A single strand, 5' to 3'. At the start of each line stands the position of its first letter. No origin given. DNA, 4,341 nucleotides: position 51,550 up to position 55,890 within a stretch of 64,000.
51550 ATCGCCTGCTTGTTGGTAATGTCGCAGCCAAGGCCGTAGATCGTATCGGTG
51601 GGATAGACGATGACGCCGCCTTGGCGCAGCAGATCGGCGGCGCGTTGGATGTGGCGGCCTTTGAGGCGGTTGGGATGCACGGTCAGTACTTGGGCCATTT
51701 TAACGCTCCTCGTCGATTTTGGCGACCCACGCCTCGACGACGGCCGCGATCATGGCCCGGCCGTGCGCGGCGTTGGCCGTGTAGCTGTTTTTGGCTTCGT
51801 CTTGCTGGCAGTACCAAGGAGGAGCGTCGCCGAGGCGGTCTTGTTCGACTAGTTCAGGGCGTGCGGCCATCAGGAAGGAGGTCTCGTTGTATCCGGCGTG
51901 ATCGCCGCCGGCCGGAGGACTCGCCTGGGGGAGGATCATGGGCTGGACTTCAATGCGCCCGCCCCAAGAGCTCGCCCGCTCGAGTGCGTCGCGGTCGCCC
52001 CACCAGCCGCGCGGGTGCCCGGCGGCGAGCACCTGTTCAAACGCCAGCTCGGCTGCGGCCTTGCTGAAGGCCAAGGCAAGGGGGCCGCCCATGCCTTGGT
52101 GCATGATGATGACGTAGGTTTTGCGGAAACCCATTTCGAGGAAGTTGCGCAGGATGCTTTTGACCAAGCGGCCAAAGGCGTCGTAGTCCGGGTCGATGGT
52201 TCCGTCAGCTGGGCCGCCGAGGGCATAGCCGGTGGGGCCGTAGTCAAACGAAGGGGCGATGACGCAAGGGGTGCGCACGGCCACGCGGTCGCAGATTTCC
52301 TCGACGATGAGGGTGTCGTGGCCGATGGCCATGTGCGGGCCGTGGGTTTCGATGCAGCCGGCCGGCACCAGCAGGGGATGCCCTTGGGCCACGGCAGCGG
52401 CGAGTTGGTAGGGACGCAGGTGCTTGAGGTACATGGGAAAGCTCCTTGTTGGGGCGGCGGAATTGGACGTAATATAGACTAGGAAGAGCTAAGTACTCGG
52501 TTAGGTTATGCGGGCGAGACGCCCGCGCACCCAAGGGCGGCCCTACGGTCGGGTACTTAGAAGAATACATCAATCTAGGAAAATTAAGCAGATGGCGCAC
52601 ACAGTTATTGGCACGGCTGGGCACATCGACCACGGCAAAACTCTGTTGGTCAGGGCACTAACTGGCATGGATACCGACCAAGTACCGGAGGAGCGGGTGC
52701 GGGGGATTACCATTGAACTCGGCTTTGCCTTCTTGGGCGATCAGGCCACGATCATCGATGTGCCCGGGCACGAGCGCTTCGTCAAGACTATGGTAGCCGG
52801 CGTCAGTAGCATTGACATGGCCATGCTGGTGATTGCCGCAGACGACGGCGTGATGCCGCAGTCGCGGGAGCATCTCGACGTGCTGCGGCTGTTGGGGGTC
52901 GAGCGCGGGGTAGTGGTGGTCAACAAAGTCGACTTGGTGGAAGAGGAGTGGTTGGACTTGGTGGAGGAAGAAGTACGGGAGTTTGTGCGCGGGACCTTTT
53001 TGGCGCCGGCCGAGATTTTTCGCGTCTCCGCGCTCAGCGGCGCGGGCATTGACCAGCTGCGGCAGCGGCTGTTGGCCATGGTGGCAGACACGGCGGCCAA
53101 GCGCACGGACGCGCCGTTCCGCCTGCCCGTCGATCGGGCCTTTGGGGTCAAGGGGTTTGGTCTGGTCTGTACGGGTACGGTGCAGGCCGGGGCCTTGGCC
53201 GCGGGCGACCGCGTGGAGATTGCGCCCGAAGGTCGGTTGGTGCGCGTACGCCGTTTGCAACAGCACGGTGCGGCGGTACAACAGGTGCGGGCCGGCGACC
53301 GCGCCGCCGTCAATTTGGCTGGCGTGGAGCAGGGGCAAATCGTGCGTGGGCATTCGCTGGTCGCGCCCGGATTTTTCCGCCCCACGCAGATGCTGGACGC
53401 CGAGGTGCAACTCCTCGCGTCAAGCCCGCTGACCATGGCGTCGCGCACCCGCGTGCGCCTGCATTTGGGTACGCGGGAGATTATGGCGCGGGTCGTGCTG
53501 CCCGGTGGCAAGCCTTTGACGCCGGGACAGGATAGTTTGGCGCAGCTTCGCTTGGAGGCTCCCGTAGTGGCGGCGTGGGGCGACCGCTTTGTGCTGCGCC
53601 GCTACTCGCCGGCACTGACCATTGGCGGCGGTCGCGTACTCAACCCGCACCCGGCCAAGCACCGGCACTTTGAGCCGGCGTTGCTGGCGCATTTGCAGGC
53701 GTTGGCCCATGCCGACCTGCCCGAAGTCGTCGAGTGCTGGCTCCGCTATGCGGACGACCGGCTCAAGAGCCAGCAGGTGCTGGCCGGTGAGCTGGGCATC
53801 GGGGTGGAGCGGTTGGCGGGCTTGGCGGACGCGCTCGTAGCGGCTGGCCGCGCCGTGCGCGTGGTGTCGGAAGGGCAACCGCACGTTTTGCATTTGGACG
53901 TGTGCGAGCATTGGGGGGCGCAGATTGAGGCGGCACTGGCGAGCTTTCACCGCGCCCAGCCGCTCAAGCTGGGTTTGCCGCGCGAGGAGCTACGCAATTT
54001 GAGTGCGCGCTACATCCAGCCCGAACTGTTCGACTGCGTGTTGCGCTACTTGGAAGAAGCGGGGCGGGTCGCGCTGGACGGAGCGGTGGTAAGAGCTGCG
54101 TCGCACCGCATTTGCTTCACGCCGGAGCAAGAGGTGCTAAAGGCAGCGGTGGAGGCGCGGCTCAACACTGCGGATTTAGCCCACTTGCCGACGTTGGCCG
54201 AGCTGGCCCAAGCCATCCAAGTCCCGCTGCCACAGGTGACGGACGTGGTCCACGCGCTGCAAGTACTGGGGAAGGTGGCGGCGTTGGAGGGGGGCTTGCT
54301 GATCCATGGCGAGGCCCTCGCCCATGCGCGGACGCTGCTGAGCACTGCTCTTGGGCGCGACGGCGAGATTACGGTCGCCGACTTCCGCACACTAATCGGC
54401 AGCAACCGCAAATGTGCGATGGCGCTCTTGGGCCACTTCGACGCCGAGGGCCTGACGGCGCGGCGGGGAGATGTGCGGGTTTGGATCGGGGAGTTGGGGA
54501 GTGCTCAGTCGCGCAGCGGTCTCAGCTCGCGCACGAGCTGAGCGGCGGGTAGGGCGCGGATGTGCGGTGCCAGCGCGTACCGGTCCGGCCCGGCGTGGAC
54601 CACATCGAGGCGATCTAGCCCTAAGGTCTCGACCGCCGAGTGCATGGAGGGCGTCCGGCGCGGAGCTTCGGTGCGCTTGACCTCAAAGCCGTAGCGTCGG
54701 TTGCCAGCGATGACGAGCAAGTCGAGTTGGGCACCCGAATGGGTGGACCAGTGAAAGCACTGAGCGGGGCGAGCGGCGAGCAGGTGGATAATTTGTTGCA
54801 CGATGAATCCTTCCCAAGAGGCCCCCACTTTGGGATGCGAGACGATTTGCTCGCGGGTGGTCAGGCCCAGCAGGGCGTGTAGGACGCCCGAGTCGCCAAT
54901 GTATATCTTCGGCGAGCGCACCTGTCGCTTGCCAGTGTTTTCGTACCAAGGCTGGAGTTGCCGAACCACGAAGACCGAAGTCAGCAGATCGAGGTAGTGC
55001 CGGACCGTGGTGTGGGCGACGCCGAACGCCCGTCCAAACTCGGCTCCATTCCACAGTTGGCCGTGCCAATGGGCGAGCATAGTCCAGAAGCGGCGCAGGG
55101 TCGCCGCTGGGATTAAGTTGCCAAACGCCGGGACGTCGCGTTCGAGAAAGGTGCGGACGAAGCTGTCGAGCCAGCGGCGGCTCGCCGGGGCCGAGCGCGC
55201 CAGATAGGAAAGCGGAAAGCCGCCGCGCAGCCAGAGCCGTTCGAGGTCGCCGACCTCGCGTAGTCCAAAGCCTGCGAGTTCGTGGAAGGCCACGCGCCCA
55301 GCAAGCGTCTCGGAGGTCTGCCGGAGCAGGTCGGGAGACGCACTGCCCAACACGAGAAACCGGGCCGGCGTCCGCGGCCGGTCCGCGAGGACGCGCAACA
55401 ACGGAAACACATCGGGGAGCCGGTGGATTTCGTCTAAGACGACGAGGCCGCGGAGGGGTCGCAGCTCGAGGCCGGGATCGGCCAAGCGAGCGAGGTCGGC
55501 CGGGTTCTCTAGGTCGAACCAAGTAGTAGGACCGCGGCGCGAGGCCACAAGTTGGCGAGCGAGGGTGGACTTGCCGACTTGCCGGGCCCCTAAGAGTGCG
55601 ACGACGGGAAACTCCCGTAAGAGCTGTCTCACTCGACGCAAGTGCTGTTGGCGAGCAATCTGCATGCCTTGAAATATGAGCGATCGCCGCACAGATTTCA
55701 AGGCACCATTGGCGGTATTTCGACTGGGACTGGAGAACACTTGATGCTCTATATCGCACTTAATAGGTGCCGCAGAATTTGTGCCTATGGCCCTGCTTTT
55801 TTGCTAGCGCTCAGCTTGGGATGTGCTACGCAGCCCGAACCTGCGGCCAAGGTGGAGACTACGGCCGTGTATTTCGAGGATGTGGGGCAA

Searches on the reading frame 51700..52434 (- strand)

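Call 29: search_protein_families(library=pfam, proteins=[window:51700-52434:-], max_evalue=0.001)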
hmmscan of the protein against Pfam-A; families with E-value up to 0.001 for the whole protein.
window:51700-52434:- (244 aa): 1 family
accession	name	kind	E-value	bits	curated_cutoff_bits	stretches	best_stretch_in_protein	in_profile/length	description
PF02633.19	Creatininase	-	4.3e-36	125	31.3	1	9-239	6-237/238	Creatinine amidohydrolase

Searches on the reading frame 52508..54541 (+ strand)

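Call 29: search_protein_families(library=pfam, proteins=[window:52508-54541:+], max_evalue=0.001)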
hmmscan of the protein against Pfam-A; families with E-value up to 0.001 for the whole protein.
window:52508-54541:+ (677 aa): 6 families
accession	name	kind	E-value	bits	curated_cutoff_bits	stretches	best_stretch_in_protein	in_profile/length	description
PF00009.33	GTP_EFTU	-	1.3e-34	119.9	26.5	1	31-191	3-185/188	Elongation factor Tu GTP binding domain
PF25461.1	Beta-barrel_SelB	-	2.2e-15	57.1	27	1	302-383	6-79/80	Selenocysteine-specific elongation factor, beta-barrel domain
PF09107.17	SelB-wing_3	-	1.7e-14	53.5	23.2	1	615-658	3-46/47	Elongation factor SelB, winged helix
PF09106.17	SelB-wing_2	-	3.6e-14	53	22.3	1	475-529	2-56/57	Elongation factor SelB, winged helix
PF03144.31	GTP_EFTU_D2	-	2.8e-10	40.9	30.3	1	218-284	1-72/73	Elongation factor Tu domain 2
PF01926.29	MMR_HSR1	-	0.0003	21.3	21.9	1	34-140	2-113/113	50S ribosome-binding GTPase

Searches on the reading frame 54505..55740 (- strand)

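Call 29: search_protein_families(library=pfam, proteins=[window:54505-55740:-], max_evalue=0.001)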
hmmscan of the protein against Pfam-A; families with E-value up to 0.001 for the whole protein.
window:54505-55740:- (411 aa): 3 families
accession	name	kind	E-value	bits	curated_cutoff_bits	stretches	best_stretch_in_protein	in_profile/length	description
PF13635.12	DUF4143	-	5.9e-41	140.3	28.1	1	200-356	1-159/160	Domain of unknown function (DUF4143)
PF13173.12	AAA_14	-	4.6e-21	75.6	27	1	45-163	3-128/129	AAA domain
PF13401.12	AAA_22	-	0.00078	20.2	27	0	90-132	79-122/130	AAA domain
